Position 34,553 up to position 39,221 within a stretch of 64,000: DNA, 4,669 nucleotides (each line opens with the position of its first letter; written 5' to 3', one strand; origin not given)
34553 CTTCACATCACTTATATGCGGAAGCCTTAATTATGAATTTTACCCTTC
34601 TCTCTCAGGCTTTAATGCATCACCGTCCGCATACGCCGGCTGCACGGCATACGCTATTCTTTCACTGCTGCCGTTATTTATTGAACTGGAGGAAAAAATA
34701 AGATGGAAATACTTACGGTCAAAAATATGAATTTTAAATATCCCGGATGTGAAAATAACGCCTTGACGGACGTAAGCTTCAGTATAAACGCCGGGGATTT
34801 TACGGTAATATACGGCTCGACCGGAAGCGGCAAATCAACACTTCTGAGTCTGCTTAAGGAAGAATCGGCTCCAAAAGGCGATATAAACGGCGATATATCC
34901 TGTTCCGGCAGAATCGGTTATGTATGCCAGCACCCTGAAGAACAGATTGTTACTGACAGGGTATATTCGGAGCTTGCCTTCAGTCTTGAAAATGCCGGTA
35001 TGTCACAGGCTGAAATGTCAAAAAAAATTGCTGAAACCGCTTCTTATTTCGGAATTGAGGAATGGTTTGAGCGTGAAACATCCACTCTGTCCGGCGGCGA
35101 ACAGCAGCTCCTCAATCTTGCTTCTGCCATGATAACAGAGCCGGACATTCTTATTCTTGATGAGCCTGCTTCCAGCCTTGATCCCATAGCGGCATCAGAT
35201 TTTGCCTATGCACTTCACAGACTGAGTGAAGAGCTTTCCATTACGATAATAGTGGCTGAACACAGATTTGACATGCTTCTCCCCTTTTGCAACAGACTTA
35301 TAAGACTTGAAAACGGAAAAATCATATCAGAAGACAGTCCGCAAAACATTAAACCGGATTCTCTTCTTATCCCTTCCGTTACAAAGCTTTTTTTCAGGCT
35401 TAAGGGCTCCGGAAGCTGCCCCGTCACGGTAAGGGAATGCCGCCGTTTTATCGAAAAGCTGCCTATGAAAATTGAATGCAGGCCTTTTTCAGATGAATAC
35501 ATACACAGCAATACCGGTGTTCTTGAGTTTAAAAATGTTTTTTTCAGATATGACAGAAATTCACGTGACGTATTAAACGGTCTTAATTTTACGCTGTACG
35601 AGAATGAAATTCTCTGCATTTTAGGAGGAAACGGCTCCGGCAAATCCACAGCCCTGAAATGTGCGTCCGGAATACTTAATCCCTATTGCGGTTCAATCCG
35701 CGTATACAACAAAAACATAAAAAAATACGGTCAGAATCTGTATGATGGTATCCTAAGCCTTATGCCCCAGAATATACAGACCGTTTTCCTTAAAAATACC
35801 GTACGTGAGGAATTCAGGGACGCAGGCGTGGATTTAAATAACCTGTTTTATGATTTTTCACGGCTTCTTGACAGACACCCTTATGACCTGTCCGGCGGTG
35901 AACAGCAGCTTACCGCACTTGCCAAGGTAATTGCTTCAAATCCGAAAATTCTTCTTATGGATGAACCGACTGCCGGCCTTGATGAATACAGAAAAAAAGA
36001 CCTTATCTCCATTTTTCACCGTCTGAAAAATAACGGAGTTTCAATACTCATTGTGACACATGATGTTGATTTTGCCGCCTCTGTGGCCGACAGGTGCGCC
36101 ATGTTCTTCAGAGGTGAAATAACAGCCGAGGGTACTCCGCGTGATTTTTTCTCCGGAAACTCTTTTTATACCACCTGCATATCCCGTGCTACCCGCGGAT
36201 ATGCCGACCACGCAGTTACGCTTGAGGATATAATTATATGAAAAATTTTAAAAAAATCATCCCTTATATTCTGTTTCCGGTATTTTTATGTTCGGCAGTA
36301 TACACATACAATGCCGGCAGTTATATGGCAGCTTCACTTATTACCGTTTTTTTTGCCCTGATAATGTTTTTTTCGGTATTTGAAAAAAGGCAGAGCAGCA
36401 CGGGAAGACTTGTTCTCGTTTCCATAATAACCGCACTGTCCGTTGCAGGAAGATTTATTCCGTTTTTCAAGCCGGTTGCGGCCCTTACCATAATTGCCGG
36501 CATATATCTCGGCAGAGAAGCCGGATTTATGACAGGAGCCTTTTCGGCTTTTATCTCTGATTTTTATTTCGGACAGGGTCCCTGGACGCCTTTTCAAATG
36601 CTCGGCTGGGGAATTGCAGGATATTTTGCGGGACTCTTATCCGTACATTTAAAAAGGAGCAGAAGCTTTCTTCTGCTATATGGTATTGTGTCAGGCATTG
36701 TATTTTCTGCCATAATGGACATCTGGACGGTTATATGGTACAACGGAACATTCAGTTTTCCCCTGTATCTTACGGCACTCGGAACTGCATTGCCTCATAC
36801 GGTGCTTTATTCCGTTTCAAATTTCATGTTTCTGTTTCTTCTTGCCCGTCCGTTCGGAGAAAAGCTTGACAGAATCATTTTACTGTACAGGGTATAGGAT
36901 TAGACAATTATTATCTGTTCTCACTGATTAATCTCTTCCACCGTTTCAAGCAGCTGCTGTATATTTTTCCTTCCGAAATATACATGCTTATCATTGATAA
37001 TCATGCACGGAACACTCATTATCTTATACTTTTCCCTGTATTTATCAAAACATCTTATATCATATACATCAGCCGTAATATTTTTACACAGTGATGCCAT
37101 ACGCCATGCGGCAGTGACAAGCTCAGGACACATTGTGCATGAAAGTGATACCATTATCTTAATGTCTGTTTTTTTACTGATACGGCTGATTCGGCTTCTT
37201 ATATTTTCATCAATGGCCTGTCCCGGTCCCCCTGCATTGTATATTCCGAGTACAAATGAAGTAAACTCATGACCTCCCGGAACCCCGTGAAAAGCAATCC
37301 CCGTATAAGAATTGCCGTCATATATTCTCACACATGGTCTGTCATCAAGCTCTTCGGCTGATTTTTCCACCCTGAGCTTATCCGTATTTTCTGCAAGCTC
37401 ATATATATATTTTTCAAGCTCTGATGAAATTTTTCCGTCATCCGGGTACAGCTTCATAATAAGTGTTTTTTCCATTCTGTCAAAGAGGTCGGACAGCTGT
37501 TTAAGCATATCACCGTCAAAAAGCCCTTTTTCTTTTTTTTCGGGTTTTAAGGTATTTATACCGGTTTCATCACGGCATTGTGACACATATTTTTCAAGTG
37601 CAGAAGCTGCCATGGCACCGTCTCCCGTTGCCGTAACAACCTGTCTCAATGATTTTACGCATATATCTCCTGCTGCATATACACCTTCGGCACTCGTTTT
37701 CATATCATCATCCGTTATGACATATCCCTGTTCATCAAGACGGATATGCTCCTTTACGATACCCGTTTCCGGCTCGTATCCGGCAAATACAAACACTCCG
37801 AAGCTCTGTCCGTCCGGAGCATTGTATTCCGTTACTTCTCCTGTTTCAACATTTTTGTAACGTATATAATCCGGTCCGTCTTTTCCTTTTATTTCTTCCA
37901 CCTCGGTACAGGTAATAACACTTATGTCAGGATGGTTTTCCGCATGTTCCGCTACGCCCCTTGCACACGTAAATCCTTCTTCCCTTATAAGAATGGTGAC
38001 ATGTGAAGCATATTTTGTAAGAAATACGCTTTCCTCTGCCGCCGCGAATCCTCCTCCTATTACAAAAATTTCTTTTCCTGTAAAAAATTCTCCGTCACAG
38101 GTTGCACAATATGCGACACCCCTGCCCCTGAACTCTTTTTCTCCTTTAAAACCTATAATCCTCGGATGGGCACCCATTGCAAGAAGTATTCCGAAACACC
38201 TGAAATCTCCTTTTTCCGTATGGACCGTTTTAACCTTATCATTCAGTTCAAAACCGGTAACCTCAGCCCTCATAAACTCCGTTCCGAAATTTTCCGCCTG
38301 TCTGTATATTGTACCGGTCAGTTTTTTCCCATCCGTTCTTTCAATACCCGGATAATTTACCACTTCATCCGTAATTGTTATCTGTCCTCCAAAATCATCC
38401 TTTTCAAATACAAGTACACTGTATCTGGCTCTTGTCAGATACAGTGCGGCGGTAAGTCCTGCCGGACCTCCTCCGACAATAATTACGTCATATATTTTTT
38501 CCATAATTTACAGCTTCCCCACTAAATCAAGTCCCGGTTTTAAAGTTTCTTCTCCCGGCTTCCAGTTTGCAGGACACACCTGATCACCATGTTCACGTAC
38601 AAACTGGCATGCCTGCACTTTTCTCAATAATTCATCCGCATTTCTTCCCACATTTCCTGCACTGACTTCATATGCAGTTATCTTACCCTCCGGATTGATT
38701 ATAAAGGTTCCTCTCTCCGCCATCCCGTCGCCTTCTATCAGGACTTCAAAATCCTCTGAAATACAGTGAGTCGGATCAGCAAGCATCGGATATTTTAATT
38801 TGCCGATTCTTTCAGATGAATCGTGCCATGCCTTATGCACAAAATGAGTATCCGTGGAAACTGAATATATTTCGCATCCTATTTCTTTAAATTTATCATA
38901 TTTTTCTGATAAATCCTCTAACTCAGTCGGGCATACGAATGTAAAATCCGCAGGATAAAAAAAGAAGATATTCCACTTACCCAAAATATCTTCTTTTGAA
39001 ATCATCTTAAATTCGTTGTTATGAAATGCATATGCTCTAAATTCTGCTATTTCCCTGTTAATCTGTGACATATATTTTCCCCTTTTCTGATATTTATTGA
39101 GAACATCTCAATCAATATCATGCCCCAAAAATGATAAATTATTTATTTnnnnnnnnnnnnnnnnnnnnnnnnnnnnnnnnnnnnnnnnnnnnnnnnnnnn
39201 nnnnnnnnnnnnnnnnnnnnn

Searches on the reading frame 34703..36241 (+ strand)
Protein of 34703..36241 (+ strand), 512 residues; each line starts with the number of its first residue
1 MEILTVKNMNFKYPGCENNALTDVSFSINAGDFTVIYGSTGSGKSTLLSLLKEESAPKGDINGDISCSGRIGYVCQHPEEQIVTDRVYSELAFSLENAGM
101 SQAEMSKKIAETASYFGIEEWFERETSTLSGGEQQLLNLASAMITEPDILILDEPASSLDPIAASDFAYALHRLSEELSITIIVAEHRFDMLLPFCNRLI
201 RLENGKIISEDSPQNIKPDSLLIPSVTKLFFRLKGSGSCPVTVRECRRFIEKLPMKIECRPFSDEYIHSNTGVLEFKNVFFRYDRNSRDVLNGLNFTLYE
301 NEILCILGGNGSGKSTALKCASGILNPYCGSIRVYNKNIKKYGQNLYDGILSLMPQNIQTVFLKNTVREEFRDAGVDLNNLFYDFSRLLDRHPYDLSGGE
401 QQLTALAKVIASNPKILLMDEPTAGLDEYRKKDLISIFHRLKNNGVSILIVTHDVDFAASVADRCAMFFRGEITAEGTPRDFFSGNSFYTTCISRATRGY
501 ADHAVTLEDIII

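Call 73: search_protein_families(library=pfam, proteins=[window:34703-36241:+], max_evalue=0.0001)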
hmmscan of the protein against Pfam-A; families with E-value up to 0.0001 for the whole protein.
window:34703-36241:+ (512 aa): 8 families
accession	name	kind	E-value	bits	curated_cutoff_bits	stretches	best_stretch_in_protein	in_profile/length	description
PF00005.33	ABC_tran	-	3e-52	177.3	25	2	291-424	1-137/137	ABC transporter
PF13304.12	AAA_21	-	2.2e-19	71.1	27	1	383-454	225-299/304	AAA domain, putative AbiEii toxin, Type IV TA system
PF02463.25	SMC_N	-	1.9e-16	60.6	40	1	372-467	128-211/220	RecF/RecN/SMC N terminal domain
PF13476.12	AAA_23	-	8.3e-09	36.8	27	0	32-51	20-39/201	AAA domain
PF13555.12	AAA_29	-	2.9e-08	33.8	27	0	25-48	16-39/61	P-loop containing region of AAA domain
PF13401.12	AAA_22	-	8.7e-07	29.8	27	0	32-159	6-96/130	AAA domain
PF13191.12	AAA_16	-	4.5e-05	24.4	32.6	0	32-177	25-126/167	AAA ATPase domain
PF13558.12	SbcC_Walker_B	-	6.2e-05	23.6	27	0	394-439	31-89/90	SbcC/RAD50-like, Walker B motif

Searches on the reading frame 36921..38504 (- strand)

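Call 73: search_protein_families(library=pfam, proteins=[window:36921-38504:-], max_evalue=0.0001)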
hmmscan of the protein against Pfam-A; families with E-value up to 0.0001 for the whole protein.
window:36921-38504:- (527 aa): 11 families
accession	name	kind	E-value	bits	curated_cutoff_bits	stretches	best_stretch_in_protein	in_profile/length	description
PF07992.20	Pyr_redox_2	-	1.3e-43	149.9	26.1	1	5-296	1-291/291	Pyridine nucleotide-disulphide oxidoreductase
PF13738.12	Pyr_redox_3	-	1.9e-20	73.8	30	1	80-279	102-305/305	Pyridine nucleotide-disulphide oxidoreductase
PF13192.12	Thioredoxin_3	-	1.8e-14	54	24.8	1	447-516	2-69/76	Thioredoxin domain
PF01266.30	DAO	-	6.2e-14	52.7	27.9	1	6-40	1-37/353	FAD dependent oxidoreductase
PF00070.33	Pyr_redox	-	1.1e-13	51.9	22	1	146-209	2-70/82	Pyridine nucleotide-disulphide oxidoreductase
PF13450.12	NAD_binding_8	-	1.8e-09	38.2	21.9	1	9-43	1-36/68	NAD(P)-binding Rossmann-like domain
PF00890.30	FAD_binding_2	-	1.7e-07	31.2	20.4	1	6-43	1-39/414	FAD binding domain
PF12831.13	FAD_oxidored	-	2.1e-06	27.7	27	1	6-44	1-40/416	FAD dependent oxidoreductase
PF03486.20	HI0933_like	-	3.2e-06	27.2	50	1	6-42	2-39/244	HI0933-like protein Rossmann domain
PF01946.23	Thi4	-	6.8e-06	25.9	26.2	1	5-40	18-55/235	Thi4 family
PF01134.28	GIDA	-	7.4e-05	22.4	22.1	0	6-79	1-65/391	Glucose inhibited division protein A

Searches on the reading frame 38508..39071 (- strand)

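Call 3: search_protein_families(library=pfam, proteins=[window:38508-39071:-], max_evalue=0.01)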
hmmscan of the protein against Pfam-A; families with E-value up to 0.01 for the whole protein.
window:38508-39071:- (187 aa): 4 families
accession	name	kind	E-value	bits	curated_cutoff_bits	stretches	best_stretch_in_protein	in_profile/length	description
PF00578.27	AhpC-TSA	-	1.3e-35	122.4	26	1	10-133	7-123/124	AhpC/TSA family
PF08534.16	Redoxin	-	4.4e-11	43.2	26.6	1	27-142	24-139/148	Redoxin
PF10417.14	1-cysPrx_C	-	6.5e-09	36.1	21.1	1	154-179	1-29/41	C-terminal domain of 1-Cys peroxiredoxin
PF02630.20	SCO1-SenC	-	0.00059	20.2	22.8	1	13-67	3-57/134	SCO1/SenC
